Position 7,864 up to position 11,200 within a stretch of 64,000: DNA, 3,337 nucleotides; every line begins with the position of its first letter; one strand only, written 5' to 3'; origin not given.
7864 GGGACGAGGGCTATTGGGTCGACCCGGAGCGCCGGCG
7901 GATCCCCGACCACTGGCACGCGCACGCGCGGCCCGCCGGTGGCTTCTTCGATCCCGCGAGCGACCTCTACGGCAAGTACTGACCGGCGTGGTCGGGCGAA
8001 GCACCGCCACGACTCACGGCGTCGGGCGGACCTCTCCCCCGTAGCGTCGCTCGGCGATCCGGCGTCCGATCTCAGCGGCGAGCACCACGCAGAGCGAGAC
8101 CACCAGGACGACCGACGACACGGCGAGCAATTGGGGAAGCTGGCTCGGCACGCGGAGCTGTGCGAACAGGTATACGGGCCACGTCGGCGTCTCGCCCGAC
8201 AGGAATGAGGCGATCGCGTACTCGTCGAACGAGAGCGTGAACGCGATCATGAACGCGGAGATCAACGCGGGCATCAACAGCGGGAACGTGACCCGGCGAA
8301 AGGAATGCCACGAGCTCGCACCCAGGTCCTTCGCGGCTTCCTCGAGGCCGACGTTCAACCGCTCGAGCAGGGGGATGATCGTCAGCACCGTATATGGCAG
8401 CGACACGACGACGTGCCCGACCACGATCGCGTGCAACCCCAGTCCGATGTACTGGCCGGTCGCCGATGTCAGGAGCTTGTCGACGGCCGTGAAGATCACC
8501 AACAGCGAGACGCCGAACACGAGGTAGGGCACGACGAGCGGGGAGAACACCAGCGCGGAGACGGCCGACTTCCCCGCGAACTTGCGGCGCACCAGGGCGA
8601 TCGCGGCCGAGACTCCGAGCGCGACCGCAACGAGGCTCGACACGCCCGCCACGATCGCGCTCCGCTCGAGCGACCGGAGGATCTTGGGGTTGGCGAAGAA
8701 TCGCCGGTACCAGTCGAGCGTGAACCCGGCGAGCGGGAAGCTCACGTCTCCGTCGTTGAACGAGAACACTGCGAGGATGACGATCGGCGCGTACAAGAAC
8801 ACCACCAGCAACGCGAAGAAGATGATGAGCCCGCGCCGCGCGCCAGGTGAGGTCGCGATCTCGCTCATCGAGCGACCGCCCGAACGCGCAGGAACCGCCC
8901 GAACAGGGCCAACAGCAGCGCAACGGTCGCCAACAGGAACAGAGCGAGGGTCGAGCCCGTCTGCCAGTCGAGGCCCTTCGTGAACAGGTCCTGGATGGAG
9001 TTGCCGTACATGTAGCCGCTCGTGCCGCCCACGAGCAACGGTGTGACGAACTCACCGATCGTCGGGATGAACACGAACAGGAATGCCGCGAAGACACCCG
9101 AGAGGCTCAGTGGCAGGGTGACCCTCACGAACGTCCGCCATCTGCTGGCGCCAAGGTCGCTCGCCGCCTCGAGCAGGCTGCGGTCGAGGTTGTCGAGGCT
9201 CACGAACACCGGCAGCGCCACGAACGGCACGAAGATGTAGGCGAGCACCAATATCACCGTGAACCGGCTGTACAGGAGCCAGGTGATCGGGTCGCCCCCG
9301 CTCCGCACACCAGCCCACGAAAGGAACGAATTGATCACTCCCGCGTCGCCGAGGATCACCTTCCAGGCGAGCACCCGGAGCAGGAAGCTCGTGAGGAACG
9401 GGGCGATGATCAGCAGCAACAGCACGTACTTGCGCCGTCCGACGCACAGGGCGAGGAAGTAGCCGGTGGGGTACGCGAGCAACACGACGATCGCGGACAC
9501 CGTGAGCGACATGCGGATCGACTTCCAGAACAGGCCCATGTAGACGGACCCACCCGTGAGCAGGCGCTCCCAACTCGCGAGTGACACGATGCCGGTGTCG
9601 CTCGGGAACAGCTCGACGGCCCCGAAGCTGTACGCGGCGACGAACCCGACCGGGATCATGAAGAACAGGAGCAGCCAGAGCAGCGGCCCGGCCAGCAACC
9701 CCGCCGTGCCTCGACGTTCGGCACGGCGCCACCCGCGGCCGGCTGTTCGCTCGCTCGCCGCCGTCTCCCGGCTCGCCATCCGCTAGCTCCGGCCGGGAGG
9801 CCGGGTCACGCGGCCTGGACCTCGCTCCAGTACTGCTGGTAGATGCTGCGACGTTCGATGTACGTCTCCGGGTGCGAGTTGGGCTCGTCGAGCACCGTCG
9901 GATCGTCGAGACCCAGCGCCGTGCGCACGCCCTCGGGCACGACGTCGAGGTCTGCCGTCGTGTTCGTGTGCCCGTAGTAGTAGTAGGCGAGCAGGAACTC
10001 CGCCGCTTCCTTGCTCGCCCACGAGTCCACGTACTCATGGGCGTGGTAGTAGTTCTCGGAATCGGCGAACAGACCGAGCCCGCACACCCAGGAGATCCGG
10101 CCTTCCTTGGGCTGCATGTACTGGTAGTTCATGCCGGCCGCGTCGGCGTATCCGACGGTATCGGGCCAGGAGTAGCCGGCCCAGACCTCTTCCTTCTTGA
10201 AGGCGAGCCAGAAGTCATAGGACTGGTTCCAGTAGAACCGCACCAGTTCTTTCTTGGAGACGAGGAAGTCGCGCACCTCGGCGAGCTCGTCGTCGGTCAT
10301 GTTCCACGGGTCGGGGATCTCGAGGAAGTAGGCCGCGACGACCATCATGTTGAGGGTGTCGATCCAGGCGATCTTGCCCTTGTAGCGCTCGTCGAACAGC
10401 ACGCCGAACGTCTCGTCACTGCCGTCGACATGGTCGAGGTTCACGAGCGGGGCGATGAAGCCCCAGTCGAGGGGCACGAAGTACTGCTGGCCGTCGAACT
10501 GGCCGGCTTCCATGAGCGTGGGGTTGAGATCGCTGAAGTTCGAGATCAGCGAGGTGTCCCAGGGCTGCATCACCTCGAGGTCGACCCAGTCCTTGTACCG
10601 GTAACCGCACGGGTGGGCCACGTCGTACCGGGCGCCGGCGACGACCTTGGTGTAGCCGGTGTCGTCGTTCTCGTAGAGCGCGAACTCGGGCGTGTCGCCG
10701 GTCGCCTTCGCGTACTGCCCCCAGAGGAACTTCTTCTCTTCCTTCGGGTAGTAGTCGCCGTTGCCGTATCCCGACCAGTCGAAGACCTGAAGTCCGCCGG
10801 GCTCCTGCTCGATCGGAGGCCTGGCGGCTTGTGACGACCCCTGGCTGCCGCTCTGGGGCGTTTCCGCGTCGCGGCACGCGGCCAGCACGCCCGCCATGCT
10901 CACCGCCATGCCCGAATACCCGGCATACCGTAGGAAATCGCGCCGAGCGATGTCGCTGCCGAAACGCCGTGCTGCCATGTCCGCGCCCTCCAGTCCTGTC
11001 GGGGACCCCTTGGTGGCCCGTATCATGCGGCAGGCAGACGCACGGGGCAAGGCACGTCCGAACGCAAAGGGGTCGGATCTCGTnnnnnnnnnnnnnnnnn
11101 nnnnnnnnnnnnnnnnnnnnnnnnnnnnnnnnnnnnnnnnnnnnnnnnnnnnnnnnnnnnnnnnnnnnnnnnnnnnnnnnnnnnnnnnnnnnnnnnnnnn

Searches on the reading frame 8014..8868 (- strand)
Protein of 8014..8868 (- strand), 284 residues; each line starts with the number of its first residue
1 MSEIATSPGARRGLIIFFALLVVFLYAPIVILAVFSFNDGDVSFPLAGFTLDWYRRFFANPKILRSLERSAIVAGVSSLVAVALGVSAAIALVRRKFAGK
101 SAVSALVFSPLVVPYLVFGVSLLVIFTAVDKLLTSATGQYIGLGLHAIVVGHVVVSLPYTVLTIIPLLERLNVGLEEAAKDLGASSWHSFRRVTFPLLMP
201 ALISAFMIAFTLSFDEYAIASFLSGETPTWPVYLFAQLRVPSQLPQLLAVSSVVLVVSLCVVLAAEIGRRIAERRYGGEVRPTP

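Call 84: search_protein_families(library=pfam, proteins=[window:8014-8868:-], max_evalue=0.001)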
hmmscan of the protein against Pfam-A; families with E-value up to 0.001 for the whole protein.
window:8014-8868:- (284 aa): 1 family
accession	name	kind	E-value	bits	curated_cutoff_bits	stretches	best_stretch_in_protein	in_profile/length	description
PF00528.27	BPD_transp_1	-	9.3e-20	71.6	26.4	1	82-275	2-181/184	Binding-protein-dependent transport system inner membrane component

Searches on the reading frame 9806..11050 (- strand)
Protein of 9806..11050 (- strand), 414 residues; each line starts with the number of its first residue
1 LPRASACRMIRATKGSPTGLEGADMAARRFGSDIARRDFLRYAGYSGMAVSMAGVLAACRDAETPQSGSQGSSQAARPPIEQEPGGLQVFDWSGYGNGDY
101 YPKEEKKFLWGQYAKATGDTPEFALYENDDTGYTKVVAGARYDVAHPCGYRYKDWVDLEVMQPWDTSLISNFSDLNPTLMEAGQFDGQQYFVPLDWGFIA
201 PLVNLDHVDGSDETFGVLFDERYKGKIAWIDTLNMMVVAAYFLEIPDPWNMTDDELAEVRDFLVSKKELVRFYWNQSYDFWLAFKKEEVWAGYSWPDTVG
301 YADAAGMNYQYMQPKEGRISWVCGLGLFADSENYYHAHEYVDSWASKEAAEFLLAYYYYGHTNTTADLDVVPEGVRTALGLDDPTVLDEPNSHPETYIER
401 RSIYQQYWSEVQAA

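Call 84: search_protein_families(library=pfam, proteins=[window:9806-11050:-], max_evalue=0.001)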
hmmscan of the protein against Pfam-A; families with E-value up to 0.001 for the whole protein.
window:9806-11050:- (414 aa): 2 families
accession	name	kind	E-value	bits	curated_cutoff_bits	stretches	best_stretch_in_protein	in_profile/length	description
PF13416.11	SBP_bac_8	-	7.2e-14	52.7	27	1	117-368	34-267/279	Bacterial extracellular solute-binding protein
PF13343.11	SBP_bac_6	-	5.1e-08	33.1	24.6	1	155-371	24-229/245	Bacterial extracellular solute-binding protein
